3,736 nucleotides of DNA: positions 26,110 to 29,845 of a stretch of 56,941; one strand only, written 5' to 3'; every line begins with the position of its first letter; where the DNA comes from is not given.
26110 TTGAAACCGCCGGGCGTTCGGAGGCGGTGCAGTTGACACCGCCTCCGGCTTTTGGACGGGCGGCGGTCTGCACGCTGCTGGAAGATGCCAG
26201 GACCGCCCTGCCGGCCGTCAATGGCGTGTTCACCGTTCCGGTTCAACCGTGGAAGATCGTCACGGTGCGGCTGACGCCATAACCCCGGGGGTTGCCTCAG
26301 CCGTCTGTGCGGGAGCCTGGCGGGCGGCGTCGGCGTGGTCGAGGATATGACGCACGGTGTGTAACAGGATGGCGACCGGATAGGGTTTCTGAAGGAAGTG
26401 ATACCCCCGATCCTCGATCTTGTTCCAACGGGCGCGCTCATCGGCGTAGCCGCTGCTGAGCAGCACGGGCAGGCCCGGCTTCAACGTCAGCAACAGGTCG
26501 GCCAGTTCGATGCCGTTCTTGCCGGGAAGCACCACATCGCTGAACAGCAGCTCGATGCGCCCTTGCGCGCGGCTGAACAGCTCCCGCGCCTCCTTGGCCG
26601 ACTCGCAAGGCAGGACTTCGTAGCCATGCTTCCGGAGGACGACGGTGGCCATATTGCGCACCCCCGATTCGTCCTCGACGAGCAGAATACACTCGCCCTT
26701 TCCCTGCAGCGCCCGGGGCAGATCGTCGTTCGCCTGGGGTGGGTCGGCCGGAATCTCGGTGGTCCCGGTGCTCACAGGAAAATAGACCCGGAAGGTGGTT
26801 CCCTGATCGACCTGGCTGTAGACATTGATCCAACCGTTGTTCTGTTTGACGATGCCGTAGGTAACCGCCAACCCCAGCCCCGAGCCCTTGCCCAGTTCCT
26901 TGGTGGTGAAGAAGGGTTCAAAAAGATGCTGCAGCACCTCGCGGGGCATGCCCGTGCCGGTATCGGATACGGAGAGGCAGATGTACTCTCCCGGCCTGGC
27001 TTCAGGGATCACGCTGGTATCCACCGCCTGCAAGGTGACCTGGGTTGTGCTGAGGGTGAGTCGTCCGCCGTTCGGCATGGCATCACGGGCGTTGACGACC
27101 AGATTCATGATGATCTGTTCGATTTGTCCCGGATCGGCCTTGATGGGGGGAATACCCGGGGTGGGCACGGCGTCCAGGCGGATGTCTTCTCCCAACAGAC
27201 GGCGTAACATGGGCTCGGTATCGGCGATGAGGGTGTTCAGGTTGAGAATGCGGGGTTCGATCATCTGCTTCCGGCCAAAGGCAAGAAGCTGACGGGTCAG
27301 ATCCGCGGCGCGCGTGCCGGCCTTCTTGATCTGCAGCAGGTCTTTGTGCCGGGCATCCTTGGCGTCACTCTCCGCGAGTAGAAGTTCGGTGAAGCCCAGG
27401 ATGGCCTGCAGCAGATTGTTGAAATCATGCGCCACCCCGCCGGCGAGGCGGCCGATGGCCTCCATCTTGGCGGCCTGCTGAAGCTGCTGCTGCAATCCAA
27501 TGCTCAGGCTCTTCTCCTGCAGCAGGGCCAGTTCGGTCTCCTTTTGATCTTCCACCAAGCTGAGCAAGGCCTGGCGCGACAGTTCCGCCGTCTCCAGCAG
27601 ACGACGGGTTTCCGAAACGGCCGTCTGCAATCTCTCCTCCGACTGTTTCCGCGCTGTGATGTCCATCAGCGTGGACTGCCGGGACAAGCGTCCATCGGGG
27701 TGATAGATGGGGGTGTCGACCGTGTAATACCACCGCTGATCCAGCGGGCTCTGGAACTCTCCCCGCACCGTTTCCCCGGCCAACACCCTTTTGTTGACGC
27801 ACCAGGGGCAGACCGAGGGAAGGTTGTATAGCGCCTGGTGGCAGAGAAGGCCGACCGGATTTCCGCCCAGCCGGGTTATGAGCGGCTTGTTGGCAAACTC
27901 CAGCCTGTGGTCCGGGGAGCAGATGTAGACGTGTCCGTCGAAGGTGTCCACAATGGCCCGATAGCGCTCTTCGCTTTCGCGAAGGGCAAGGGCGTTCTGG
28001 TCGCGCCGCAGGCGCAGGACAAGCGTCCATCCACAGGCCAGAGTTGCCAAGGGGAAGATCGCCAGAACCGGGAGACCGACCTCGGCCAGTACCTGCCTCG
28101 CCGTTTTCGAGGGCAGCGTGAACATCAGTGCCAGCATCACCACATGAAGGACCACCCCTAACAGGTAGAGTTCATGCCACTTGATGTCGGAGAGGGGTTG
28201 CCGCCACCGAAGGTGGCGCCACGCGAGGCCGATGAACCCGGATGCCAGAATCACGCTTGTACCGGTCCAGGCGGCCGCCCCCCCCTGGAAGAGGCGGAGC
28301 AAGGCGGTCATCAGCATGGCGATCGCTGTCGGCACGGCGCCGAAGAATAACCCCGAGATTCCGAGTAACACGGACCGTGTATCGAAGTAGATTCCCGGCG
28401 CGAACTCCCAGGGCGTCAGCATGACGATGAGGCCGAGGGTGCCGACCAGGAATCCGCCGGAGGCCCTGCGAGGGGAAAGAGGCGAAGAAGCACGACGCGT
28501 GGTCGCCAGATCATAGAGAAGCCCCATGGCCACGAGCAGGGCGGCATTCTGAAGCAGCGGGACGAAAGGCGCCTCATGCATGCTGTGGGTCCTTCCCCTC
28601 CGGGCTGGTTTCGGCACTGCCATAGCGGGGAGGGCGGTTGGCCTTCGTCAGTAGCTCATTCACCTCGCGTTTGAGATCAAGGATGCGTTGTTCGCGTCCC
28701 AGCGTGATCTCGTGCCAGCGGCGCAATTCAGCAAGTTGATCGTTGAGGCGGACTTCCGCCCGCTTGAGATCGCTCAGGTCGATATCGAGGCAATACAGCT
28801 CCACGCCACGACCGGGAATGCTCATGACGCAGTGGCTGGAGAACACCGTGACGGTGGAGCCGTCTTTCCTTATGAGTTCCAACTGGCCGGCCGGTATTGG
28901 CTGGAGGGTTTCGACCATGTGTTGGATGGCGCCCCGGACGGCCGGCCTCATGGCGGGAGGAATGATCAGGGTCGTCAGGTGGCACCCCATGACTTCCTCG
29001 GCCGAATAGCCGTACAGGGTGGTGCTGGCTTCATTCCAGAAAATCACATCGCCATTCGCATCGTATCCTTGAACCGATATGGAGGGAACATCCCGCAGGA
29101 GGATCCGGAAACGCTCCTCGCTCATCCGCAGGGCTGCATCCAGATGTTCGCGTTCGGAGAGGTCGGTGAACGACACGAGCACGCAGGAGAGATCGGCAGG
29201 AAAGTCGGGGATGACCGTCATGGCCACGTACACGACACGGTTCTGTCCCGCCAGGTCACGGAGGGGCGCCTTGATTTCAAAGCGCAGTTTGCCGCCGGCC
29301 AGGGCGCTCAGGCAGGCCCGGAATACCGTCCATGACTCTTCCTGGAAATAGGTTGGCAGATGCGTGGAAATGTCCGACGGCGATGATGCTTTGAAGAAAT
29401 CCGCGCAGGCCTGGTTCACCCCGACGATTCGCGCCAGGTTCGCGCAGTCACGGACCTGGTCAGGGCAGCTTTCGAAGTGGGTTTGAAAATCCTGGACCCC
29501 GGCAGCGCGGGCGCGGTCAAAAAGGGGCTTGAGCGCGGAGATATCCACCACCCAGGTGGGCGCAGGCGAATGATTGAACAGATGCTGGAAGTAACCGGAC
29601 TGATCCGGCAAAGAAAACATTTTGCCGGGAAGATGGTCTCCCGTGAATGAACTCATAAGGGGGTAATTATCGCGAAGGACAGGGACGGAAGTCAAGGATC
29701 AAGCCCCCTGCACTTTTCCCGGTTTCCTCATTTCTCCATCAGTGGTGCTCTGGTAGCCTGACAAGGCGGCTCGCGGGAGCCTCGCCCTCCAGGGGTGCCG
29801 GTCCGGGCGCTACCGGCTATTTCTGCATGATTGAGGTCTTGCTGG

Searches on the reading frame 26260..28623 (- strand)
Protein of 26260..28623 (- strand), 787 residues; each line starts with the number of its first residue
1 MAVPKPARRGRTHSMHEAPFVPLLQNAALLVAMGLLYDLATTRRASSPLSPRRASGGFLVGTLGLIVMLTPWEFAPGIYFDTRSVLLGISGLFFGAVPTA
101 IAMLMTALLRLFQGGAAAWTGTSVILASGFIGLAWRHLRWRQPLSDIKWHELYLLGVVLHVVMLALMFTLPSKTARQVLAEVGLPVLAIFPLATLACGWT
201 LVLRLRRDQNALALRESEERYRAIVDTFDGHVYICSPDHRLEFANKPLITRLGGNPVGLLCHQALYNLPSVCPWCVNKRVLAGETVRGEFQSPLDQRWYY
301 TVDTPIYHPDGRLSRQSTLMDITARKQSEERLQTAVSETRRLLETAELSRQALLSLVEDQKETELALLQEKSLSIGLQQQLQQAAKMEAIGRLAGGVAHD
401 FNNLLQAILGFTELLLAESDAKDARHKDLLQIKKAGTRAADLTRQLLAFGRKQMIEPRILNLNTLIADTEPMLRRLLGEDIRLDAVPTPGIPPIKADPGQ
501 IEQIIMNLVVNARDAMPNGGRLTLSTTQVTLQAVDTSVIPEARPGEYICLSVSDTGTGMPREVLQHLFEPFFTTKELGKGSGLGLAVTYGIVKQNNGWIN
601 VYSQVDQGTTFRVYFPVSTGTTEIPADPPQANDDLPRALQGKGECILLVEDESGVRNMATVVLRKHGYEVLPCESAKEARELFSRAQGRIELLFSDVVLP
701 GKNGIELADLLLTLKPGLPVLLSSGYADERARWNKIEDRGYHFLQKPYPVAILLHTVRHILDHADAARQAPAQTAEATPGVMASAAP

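Call 35: search_protein_families(library=pfam, proteins=[window:26260-28623:-], max_evalue=0.001)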
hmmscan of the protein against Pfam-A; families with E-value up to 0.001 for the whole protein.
window:26260-28623:- (787 aa): 4 families
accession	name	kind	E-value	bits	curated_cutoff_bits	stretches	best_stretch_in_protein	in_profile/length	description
PF07694.17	5TM-5TMR_LYT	-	6e-26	91.5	24.6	1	55-195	20-160/169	5TMR of 5TMR-LYT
PF02518.31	HATPase_c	-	5.7e-23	81.9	26.4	1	497-618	2-110/111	Histidine kinase-, DNA gyrase B-, and HSP90-like ATPase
PF00072.30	Response_reg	-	1.4e-14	54.6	30.2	1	646-757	1-110/111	Response regulator receiver domain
PF00512.31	HisKA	-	9.4e-08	32.4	26.9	1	391-453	3-64/66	His Kinase A (phospho-acceptor) domain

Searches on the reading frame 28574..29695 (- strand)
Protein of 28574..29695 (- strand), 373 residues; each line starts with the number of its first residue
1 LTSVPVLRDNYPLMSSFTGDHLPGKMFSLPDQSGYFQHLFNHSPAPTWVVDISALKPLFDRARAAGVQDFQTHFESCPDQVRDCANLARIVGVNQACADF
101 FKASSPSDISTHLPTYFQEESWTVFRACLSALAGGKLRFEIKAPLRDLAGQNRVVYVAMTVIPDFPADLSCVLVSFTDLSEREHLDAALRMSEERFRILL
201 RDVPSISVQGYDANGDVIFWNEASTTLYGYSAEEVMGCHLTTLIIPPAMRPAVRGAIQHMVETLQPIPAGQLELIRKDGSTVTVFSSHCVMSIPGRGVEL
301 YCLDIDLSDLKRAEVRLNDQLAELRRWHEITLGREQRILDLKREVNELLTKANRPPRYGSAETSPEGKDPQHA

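Call 35: search_protein_families(library=pfam, proteins=[window:28574-29695:-], max_evalue=0.001)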
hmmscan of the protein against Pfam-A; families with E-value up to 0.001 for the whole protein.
window:28574-29695:- (373 aa): 5 families
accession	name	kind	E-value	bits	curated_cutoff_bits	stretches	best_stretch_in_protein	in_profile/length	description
PF00989.32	PAS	-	3.4e-10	40.4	22.6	1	212-284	18-89/113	PAS fold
PF13426.13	PAS_9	-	7e-10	39.5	27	1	211-284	7-77/103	PAS domain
PF08447.18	PAS_3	-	2.9e-08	34.3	25.6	1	217-291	1-75/89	PAS fold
PF08448.16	PAS_4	-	2.3e-06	28.2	23.1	1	212-267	12-66/110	PAS fold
PF13188.13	PAS_8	-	1.3e-05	25.4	21.8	0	211-237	17-44/65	PAS domain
